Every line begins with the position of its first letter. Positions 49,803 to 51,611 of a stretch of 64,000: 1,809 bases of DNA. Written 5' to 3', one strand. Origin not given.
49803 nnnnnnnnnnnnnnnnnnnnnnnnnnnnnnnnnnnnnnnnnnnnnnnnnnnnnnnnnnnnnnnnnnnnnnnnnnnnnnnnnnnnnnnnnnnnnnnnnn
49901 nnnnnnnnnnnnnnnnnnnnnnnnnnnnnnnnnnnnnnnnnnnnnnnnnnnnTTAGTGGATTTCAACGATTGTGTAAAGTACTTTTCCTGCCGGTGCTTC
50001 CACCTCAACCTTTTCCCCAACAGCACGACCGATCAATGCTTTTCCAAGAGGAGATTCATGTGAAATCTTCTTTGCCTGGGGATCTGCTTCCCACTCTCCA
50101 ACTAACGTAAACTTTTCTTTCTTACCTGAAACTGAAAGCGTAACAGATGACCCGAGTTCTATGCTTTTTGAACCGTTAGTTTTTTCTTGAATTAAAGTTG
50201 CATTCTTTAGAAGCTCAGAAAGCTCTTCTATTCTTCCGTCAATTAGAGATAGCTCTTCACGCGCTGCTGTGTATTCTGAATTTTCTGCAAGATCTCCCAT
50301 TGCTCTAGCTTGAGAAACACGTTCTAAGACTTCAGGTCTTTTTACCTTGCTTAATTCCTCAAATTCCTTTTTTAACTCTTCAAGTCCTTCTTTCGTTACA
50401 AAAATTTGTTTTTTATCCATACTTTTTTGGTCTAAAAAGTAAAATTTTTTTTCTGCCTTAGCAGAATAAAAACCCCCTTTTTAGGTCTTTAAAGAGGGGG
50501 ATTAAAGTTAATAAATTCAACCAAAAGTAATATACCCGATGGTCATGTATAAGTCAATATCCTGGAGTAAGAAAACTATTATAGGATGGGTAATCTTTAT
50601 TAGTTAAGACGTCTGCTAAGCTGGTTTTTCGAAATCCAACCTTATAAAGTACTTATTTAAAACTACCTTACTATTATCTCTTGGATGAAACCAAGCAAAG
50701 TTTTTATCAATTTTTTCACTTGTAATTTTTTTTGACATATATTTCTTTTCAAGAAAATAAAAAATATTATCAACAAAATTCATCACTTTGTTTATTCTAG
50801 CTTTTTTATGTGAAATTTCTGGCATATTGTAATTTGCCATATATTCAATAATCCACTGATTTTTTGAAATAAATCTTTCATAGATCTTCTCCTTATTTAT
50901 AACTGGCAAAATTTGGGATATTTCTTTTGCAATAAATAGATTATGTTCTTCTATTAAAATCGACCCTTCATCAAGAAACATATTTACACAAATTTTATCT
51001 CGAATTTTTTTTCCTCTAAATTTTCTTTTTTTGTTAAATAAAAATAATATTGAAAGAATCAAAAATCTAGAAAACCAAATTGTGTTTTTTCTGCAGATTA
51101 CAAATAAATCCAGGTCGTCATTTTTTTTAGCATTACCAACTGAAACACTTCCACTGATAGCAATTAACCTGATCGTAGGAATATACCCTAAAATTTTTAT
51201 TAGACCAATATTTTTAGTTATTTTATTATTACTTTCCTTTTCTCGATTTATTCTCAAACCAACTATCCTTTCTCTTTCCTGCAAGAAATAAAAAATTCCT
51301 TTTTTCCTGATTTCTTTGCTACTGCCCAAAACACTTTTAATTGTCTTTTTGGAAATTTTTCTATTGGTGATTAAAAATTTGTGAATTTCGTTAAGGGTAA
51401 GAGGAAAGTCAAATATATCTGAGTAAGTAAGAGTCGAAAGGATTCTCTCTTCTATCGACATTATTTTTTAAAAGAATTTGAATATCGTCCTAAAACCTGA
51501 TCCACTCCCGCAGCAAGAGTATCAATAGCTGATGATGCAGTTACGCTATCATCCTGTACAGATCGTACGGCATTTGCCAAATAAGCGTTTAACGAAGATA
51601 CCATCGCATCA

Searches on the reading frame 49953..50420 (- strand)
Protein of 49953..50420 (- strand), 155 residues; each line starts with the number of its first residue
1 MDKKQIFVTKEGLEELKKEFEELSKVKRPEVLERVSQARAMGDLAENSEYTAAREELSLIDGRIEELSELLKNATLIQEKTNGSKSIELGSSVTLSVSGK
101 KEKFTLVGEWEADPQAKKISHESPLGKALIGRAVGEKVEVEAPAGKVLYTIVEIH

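Call 3: search_protein_families(library=pfam, proteins=[window:49953-50420:-], max_evalue=0.01)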
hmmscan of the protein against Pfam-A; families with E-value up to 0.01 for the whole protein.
window:49953-50420:- (155 aa): 2 families
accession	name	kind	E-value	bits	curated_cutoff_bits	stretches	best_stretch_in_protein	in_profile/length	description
PF03449.20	GreA_GreB_N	-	1.4e-25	89.7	24.5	1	7-75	2-70/71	Transcription elongation factor, N-terminal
PF01272.25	GreA_GreB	-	5e-25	87.7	26.9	1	85-155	4-76/77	Transcription elongation factor, GreA/GreB, C-term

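Call 4: search_protein_families(library=ncbifam, proteins=[window:49953-50420:-], max_evalue=0.01)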
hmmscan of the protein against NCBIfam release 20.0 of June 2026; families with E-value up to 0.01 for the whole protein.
window:49953-50420:- (155 aa): 14 families
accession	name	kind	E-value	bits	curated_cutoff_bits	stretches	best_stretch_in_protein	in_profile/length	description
NF001263.0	PRK00226.1-4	equivalog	1.5e-52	177.7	145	1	2-155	3-158/160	transcription elongation factor GreA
TIGR01462.1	greA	subfamily_domain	3.3e-48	163.6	139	1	8-154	2-150/151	transcription elongation factor GreA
NF001261.0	PRK00226.1-2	equivalog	1.4e-44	151.8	167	1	4-154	2-154/157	transcription elongation factor GreA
NF001264.0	PRK00226.1-5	equivalog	6.9e-39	133.2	180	1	4-154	2-155/158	transcription elongation factor GreA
NF001260.0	PRK00226.1-1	equivalog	1.1e-36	125.9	234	1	1-154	1-156/160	transcription elongation factor GreA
NF002506.1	PRK01885.1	equivalog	1.9e-33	115.3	188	1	6-154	3-152/156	transcription elongation factor GreB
TIGR01461.1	greB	equivalog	1.7e-30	105.8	171.05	1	6-154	3-152/156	transcription elongation factor GreB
NF011309.0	PRK14720.1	equivalog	5.7e-30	104.1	714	1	3-154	747-900/906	transcription elongation factor GreA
NF001262.0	PRK00226.1-3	equivalog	8.5e-27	93.9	161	1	2-149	3-153/165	transcription elongation factor GreA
NF004969.0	PRK06330.1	equivalog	1.7e-21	76.5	697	1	2-143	563-705/718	transcript cleavage factor/unknown domain fusion protein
NF004548.0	PRK05892.1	equivalog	1.9e-17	63.6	126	1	10-154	10-154/158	nucleoside diphosphate kinase regulator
NF004973.0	PRK06342.1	equivalog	2.9e-15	56.4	159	1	7-141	30-150/160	transcription elongation factor GreA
NF004396.0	PRK05753.1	equivalog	3.3e-11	43.1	109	1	63-147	31-117/137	nucleoside diphosphate kinase regulator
NF045969.1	trig_like_plasma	equivalog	0.007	15.2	140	1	84-149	137-202/399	trigger factor-related chaperone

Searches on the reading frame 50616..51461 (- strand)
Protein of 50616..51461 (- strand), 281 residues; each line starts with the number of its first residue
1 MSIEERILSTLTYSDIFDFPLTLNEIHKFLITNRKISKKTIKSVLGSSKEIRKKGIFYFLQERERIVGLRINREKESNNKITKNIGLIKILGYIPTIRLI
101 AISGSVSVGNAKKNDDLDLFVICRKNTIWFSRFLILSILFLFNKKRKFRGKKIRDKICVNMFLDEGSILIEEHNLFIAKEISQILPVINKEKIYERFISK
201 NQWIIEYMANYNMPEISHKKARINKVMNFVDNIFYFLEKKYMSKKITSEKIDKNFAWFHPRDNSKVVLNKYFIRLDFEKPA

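Call 96: search_protein_families(library=pfam, proteins=[window:50616-51461:-], max_evalue=0.001)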
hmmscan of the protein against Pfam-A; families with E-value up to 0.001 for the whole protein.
window:50616-51461:- (281 aa): 1 family
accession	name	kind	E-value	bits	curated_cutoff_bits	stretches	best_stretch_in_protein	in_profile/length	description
PF18765.7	Polbeta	-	0.00052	20.6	26.9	0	88-136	4-52/93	Polymerase beta, Nucleotidyltransferase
